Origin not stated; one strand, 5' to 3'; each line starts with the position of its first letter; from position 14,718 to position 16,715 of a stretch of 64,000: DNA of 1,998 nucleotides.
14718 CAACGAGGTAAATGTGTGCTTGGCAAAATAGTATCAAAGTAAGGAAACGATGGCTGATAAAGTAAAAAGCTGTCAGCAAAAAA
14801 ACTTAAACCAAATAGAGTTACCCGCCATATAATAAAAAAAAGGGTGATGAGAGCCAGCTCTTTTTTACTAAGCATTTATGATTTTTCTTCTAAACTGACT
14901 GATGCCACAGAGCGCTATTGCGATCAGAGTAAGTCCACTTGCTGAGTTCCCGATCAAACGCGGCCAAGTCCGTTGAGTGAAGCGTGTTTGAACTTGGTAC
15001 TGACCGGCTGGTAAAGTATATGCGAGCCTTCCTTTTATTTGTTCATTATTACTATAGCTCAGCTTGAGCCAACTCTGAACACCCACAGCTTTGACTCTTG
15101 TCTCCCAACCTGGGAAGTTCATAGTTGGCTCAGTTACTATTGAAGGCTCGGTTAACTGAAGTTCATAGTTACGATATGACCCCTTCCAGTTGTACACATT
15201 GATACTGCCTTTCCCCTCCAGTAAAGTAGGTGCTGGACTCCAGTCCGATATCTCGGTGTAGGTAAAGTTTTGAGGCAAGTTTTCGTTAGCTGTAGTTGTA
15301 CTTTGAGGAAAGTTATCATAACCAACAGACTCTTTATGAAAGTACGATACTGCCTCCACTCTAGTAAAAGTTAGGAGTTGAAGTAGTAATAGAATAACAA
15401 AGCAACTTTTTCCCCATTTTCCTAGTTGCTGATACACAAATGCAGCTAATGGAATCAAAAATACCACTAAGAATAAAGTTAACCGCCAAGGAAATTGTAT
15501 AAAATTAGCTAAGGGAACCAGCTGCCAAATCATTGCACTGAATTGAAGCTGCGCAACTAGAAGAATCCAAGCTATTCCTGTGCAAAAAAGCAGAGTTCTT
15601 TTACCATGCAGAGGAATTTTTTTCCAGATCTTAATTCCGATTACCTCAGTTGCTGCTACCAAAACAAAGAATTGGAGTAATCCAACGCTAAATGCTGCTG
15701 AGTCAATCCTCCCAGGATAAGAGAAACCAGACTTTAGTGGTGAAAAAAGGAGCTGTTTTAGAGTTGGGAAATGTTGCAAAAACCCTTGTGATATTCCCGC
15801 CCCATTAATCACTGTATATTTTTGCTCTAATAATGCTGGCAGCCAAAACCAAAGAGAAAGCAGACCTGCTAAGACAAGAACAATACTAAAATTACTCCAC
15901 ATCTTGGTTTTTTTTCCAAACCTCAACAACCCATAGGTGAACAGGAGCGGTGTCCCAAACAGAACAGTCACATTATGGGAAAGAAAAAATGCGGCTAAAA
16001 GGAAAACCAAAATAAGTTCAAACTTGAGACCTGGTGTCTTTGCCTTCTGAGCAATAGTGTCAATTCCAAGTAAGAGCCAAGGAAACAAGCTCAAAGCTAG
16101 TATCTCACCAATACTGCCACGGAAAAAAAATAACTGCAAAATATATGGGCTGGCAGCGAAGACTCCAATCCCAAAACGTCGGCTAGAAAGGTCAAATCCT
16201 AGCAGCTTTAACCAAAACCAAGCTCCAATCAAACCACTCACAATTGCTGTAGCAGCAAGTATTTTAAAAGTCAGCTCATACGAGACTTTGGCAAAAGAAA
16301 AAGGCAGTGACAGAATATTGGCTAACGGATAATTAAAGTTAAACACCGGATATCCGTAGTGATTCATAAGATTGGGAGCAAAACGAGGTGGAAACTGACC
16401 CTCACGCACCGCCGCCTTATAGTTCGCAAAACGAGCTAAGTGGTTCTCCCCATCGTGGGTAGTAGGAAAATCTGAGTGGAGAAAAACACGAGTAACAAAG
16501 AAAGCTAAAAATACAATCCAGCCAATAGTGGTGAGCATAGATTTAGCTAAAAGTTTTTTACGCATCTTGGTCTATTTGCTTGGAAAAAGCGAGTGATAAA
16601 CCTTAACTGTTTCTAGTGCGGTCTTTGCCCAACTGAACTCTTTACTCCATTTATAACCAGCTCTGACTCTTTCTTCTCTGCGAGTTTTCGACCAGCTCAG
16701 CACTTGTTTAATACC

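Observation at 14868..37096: Three paralogous large membrane proteins sharing an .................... N-terminal loop motif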

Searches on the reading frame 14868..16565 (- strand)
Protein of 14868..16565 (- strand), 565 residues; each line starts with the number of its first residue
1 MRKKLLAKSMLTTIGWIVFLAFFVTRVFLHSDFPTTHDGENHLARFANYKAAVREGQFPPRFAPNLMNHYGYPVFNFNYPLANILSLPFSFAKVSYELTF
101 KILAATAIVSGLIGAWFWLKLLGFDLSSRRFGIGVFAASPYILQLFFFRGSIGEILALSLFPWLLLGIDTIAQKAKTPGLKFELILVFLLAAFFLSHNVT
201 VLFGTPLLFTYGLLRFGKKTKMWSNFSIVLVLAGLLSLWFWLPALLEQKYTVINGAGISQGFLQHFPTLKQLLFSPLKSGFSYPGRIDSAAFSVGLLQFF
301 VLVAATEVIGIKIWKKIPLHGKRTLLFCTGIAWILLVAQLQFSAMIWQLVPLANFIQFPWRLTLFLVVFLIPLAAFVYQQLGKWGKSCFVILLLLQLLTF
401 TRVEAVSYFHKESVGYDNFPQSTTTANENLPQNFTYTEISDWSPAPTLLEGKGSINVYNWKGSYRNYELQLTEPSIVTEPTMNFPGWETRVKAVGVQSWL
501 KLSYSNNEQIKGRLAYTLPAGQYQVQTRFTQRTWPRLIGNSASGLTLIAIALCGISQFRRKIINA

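Call 4: search_protein_families(library=pfam, proteins=[window:14868-16565:-], max_evalue=1)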
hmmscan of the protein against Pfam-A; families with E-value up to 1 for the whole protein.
window:14868-16565:- (565 aa): 0 families

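Call 5: search_protein_families(library=ncbifam, proteins=[window:14868-16565:-], max_evalue=1)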
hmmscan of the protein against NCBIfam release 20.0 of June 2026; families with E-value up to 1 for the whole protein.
window:14868-16565:- (565 aa): 0 families

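Call 23: find_homologous_proteins(query=window:14868-16565:-)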
Query window:14868-16565:- (565 aa): 676 proteins with E <= 0.001 among 8000 candidates; the best 120 are listed.
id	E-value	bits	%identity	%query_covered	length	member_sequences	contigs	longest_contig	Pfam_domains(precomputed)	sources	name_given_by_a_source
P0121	0.0e+0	1260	99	100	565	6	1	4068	-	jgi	-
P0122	8.8e-172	591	51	95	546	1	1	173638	PF10131.16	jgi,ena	jgi:hypothetical protein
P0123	1.1e-170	587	49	96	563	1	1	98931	-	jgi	jgi:hypothetical protein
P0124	1.3e-170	587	50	95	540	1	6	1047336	PF10131.16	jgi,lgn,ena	jgi:hypothetical protein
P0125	2.7e-169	582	50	97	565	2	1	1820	-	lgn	-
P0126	2.3e-167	576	50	95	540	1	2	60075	-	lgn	-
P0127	1.2e-164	567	49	95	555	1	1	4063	PF10131.16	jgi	jgi:hypothetical protein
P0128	1.8e-164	566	48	99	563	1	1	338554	-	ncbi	-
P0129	1.9e-164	566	48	95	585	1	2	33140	-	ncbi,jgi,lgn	ncbi:MAG: hypothetical protein PVJ09_05005 [Candidatus Woesebacteria bacterium]|jgi:hypothetical pro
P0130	1.4e-163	564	48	99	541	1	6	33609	PF10131.16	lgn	-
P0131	2.2e-162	560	46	97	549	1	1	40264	PF10131.16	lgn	-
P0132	2.3e-162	560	50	93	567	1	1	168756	-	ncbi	-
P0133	1.4e-161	557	47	95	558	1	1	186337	-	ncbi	-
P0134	2.8e-161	556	50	97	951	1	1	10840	-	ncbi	-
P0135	1.4e-160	554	49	99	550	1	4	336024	PF10131.16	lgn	-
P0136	1.8e-160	553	47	95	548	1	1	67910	PF10131.16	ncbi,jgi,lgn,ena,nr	ncbi:MAG: 6-pyruvoyl-tetrahydropterin synthase-related protein [Candidatus Pacebacteria bacterium]|n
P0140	4.5e-159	549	48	97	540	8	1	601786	PF10131.16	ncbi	-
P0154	5.7e-154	532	46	99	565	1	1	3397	PF10131.16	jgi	jgi:hypothetical protein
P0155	6.1e-154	532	47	97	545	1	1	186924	PF10131.16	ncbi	-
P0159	3.8e-153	529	47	93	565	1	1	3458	PF10131.16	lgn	-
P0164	1.8e-152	527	48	97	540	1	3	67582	PF10131.16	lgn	-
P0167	4.4e-152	526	46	95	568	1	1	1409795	-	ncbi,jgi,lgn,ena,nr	ncbi:MAG TPA: hypothetical protein VD999_05275 [Vitreimonas sp.]|nr:hypothetical protein [Vitreimona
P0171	2.1e-151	523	50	92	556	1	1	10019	PF10131.16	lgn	-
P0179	5.2e-150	519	47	94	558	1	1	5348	PF10131.16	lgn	-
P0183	1.9e-149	517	48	97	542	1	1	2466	PF10131.16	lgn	-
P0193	7.2e-147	508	46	96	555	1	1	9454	PF10131.16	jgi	jgi:hypothetical protein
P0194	1.7e-146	507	47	96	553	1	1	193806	PF10131.16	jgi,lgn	-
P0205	4.3e-145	502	47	93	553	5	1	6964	PF10131.16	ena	-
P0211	4.5e-144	499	47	91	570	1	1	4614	PF10131.16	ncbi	-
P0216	9.5e-144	498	46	90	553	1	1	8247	PF10131.16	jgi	jgi:hypothetical protein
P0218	2.3e-143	497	46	97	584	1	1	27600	PF10131.16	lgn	-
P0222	6.3e-143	495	46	98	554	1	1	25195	PF10131.16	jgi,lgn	-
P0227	5.1e-142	492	46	93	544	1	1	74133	PF10131.16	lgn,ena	-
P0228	8.2e-142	492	47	94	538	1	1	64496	PF10131.16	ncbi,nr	ncbi:MAG: 6-pyruvoyl-tetrahydropterin synthase-related protein [bacterium]|nr:6-pyruvoyl-tetrahydrop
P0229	1.2e-141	491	45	93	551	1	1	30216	PF10131.16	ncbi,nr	ncbi:MAG: 6-pyruvoyl-tetrahydropterin synthase-related protein [bacterium]|nr:6-pyruvoyl-tetrahydrop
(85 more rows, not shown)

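Call 52: predict_structure(alignment_id=A2)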
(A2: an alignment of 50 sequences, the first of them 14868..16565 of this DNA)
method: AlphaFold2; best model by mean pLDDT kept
length: 565 residues; sequences in the alignment: 50
mean_pLDDT: 90.3   pTM: 0.92
mean pLDDT of the five models: 90.3, 90.1, 89.5, 88.6, 88.5
residues with pLDDT >= 90: 402; 70-90: 120; 50-70: 32; < 50: 11
segments of 3 or more residues with pLDDT < 50: 284-290, 423-426
pLDDT, mean of each block of 10 residues (from residue 1): 84 97 97 92 92 91 82 82 96 96 98 98 97 97 92 96 98 82 96 94 95 96 96 97 91 65 82 79 48 85 98 95 97 95 88 70 95 98 97 96 93 84 59 79 81 95 94 96 94 96 93 96 97 95 97 92 88
secondary structure, 60 per line:
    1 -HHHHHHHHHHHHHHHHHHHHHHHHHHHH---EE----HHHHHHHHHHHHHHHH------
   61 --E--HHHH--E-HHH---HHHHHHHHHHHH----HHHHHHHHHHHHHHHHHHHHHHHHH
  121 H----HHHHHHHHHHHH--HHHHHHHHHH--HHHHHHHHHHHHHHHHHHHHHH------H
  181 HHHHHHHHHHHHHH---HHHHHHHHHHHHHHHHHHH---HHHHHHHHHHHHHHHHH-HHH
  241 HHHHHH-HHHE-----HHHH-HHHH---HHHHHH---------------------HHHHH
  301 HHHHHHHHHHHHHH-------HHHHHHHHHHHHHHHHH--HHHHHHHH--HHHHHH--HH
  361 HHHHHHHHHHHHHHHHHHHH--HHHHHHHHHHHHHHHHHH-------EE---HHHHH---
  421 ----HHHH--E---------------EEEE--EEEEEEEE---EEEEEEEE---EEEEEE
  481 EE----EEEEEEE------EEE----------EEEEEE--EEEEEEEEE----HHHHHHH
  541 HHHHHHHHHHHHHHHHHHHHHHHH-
elements in order: H2-29 H39-54 H66-69 H80-91 H96-121 H126-137 H140-149 H152-173 H180-194 H198-216 H220-236 H238-246 H257-260 H262-265 H269-274 H296-314 H322-338 H341-348 H351-356 H359-380 H383-400 H413-417 H425-428 E447-450 E453-460 E464-471 E475-482 E487-493 E500-502 E513-518 E521-529 H534-564

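Call 68: find_encoding_contigs(protein=P0124, flank=8000, max_places=1)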
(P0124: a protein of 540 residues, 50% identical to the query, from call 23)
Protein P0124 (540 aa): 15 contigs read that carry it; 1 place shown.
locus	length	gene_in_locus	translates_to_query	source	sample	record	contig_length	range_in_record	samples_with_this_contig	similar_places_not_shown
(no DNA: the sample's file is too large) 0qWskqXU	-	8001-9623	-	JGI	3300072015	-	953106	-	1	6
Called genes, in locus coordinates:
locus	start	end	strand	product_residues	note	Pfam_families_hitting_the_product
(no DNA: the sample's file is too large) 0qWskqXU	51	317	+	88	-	PF02583:Trns_repr_metal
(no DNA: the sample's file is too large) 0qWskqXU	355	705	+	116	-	PF00085:Thioredoxin, PF13899:Thioredoxin_7 (weak), PF13098:Thioredoxin_2, PF13905:Thioredoxin_8 (faint)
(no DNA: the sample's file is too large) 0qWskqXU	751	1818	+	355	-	PF07992:Pyr_redox_2, PF13738:Pyr_redox_3, PF00070:Pyr_redox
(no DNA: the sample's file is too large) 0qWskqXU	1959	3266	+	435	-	PF02812:ELFV_dehydrog_N, PF00208:ELFV_dehydrog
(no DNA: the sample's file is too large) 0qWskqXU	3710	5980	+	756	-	PF10138:vWA-TerF-like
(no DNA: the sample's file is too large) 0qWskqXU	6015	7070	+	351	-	PF00953:Glycos_transf_4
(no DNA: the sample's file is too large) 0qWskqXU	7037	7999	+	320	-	PF01040:UbiA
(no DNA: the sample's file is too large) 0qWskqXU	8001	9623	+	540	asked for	PF10131:PTPS_related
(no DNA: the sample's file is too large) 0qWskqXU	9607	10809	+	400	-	-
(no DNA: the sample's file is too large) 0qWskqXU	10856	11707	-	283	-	PF02775:TPP_enzyme_C, PF12367:PFO_beta_C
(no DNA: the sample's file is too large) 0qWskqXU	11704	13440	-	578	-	PF01558:POR, PF01855:POR_N, PF02780:Transketolase_C, PF17147:PFOR_II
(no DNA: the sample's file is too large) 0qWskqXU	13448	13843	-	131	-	PF00072:Response_reg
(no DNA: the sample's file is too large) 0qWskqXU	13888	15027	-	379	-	-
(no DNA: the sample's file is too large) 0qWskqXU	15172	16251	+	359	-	PF03816:LytR_cpsA_psr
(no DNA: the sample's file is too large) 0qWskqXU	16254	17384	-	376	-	PF07995:GSDH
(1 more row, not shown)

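Call 69: find_encoding_contigs(protein=P0128, flank=6000, max_places=1)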
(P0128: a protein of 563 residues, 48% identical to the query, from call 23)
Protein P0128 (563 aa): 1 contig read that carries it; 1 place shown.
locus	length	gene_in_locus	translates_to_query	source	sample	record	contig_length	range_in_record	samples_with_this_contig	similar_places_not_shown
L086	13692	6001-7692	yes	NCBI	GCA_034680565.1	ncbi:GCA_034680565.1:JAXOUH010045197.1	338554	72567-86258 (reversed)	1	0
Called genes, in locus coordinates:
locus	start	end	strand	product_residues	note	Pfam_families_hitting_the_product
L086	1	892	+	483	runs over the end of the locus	-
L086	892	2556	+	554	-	PF13231:PMT_2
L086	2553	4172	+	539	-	-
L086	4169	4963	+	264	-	PF00535:Glycos_transf_2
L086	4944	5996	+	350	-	PF13439:Glyco_transf_4, PF00534:Glycos_transf_1, PF13692:Glyco_trans_1_4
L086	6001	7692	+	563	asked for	-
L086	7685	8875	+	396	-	PF04188:Mannosyl_trans2 (weak)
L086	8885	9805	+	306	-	PF01073:3Beta_HSD, PF01370:Epimerase, PF02719:Polysacc_synt_2, PF04321:RmlD_sub_bind, PF05368:NmrA (weak), PF13460:NAD_binding_10, PF16363:GDP_Man_Dehyd, PF07993:NAD_binding_4 (weak)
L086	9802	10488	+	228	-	PF00535:Glycos_transf_2, PF13641:Glyco_tranf_2_3 (weak)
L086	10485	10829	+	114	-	PF10066:DUF2304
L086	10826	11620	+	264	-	PF00535:Glycos_transf_2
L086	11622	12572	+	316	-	PF04321:RmlD_sub_bind (weak), PF01073:3Beta_HSD, PF01370:Epimerase, PF02719:Polysacc_synt_2 (faint), PF16363:GDP_Man_Dehyd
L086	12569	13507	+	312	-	PF00535:Glycos_transf_2, PF10111:Glyco_tranf_2_2 (weak), PF13641:Glyco_tranf_2_3 (weak)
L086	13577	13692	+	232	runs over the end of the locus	PF13489:Methyltransf_23 (weak)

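Call 70: find_encoding_contigs(protein=P0140, flank=6000, max_places=1)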
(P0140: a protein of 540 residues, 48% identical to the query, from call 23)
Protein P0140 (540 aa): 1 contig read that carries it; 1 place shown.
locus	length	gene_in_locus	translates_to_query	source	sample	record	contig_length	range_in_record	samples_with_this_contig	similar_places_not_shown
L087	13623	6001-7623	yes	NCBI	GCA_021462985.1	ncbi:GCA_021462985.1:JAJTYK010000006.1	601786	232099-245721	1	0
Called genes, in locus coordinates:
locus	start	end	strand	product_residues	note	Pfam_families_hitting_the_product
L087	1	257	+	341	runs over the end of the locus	PF04014:MazE_antitoxin (weak), PF01895:PhoU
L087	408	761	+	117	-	-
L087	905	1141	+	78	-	PF02583:Trns_repr_metal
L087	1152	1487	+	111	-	PF00085:Thioredoxin, PF13899:Thioredoxin_7 (weak), PF13098:Thioredoxin_2, PF13905:Thioredoxin_8 (faint)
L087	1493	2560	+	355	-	PF07992:Pyr_redox_2, PF13738:Pyr_redox_3, PF00070:Pyr_redox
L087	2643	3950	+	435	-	PF02812:ELFV_dehydrog_N, PF00208:ELFV_dehydrog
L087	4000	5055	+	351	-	PF00953:Glycos_transf_4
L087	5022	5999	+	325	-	PF01040:UbiA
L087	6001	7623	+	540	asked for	PF10131:PTPS_related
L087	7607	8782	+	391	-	-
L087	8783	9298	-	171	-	PF00132:Hexapep, PF14602:Hexapep_2 (weak)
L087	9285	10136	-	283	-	PF02775:TPP_enzyme_C, PF12367:PFO_beta_C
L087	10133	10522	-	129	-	PF02780:Transketolase_C (weak), PF17147:PFOR_II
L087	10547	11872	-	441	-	PF01558:POR, PF01855:POR_N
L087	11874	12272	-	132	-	PF00072:Response_reg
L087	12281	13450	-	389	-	-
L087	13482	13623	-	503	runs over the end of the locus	-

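Call 71: find_encoding_contigs(protein=P0167, flank=6000, max_places=1)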
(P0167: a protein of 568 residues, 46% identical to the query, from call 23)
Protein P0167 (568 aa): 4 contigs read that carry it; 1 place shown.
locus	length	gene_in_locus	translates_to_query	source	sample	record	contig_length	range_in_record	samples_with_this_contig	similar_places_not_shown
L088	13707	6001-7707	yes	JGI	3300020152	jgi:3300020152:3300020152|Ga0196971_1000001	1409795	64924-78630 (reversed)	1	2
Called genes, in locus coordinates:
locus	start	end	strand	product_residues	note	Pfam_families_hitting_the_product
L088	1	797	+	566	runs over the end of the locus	PF13231:PMT_2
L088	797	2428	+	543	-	PF13231:PMT_2 (weak)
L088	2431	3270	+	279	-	PF00892:EamA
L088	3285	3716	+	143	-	PF00293:NUDIX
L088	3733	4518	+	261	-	PF00535:Glycos_transf_2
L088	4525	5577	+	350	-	PF13439:Glyco_transf_4, PF13579:Glyco_trans_4_4, PF00534:Glycos_transf_1, PF13692:Glyco_trans_1_4, PF20706:GT4-conflict (weak)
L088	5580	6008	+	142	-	PF00293:NUDIX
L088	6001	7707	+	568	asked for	-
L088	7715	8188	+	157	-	PF00583:Acetyltransf_1, PF13673:Acetyltransf_10 (weak), PF13508:Acetyltransf_7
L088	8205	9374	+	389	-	PF04188:Mannosyl_trans2 (weak)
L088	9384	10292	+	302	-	PF01073:3Beta_HSD, PF01370:Epimerase, PF02719:Polysacc_synt_2, PF04321:RmlD_sub_bind, PF07993:NAD_binding_4 (faint), PF13460:NAD_binding_10, PF16363:GDP_Man_Dehyd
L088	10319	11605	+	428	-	PF01943:Polysacc_synt, PF13440:Polysacc_synt_3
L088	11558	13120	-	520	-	PF00535:Glycos_transf_2, PF10111:Glyco_tranf_2_2 (faint), PF02709:Glyco_transf_7C (weak), PF13641:Glyco_tranf_2_3, PF00535:Glycos_transf_2, PF13632:Glyco_trans_2_3 (weak)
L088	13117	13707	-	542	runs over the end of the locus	PF13231:PMT_2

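Call 74: find_related_loci(query=A2, collection=metagenome_contigs, flank=6000)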
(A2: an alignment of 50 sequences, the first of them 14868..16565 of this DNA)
Query A2 (565 aa) in metagenome_contigs; peptide patterns used: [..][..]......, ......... (x = any residue, [..] = any of these).
598 stretches matched a pattern (row limit reached: there are more); 368 encode a relative of the query (tblastn E <= 1e-3); the best 80 are kept; 80 distinct loci.
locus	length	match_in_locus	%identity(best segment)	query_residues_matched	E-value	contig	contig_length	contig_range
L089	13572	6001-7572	50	14-550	9e-172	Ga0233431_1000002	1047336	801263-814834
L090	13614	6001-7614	49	1-553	4e-166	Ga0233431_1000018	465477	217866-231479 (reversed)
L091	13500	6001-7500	48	28-540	2e-159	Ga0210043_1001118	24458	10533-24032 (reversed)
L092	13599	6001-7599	47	26-562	2e-156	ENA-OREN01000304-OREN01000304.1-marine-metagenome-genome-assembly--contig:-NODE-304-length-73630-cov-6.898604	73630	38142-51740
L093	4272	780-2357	47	28-556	1e-160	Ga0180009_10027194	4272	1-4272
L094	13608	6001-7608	46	16-552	6e-156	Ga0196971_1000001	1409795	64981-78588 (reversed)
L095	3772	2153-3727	46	20-548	1e-161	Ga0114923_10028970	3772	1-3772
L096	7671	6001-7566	50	26-550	2e-155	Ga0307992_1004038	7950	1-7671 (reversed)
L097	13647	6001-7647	44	13-559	2e-154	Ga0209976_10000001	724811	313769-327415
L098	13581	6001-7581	47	24-564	7e-151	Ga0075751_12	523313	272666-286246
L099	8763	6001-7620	48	17-561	4e-151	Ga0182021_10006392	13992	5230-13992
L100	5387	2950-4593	45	2-562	3e-151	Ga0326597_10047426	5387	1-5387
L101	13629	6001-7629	45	9-557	2e-148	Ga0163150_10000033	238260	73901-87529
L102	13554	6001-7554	45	17-543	1e-146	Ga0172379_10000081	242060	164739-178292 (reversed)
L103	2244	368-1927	46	23-550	2e-156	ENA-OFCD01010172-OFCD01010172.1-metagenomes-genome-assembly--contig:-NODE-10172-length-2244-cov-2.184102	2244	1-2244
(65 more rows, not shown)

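Call 79: search_protein_families(library=ncbifam, proteins=[L087:5022-5999:+, L087:4000-5055:+], max_evalue=0.001)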
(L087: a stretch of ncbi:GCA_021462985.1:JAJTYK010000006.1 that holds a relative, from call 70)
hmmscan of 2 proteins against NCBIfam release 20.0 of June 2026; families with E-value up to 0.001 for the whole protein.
L087:5022-5999:+ (325 aa): 14 families
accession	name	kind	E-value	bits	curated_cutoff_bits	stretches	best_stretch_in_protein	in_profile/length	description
NF008978.0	PRK12324.1-4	equivalog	1.3e-66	224.8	207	1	12-323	35-321/322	decaprenyl-phosphate phosphoribosyltransferase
NF008977.0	PRK12324.1-2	equivalog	4.5e-65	220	234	1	13-322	6-288/297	decaprenyl-phosphate phosphoribosyltransferase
NF008976.0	PRK12324.1-1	equivalog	1.9e-47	162.2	474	1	9-245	18-246/306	decaprenyl-phosphate phosphoribosyltransferase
NF006088.0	PRK08238.1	equivalog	8.2e-42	143.4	351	1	12-192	195-370/482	UbiA family prenyltransferase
NF009523.0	PRK12884.1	equivalog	1.5e-10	40.7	269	1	49-177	37-163/279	prenyltransferase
NF035940.1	prenyl_rel_EboC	equivalog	4.1e-08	33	250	1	50-178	41-166/292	UbiA-like protein EboC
NF009521.0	PRK12882.1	equivalog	1.2e-06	28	296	1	50-178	40-167/280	geranylgeranylglycerol-phosphate geranylgeranyltransferase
NF009522.0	PRK12883.1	equivalog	2.7e-06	27.1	353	1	46-165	34-151/279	geranylgeranylglycerol-phosphate geranylgeranyltransferase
TIGR01475.1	ubiA_other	subfamily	3e-06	26.9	180.8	1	31-182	20-170/282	UbiA-like polyprenyltransferase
TIGR01473.1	cyoE_ctaB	equivalog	5.4e-06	26.4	210.3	1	47-147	33-135/281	heme o synthase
NF009514.0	PRK12873.1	equivalog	8.6e-06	25.3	246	1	21-182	19-184/297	4-hydroxybenzoate polyprenyltransferase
TIGR01474.1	ubiA_proteo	equivalog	1e-05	25.2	275.45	1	51-174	44-167/282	4-hydroxybenzoate octaprenyltransferase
TIGR01476.1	chlor_syn_BchG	subfamily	0.00021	20.9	212.3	0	21-80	134-192/283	(bacterio)chlorophyll synthase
NF009516.0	PRK12875.1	equivalog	0.0007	18.8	205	0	43-149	46-157/292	prenyltransferase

L087:4000-5055:+ (351 aa): 3 families
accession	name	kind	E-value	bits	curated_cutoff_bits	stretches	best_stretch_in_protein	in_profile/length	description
TIGR02380.1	ECA_wecA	exception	1.3e-18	67.3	326.05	1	12-342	12-329/346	UDP-N-acetylglucosamine--undecaprenyl-phosphate N-acetylglucosaminephosphotransferase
NF053644.1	MraY_archaea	equivalog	1.4e-13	50.9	450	2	153-316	185-338/340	pseudomurein biosynthesis MraY family phospho-N-acetylmuramoyl-pentapeptide-transferase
TIGR00445.1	mraY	equivalog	4.1e-13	49.5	192.05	1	13-318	3-315/321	phospho-N-acetylmuramoyl-pentapeptide-transferase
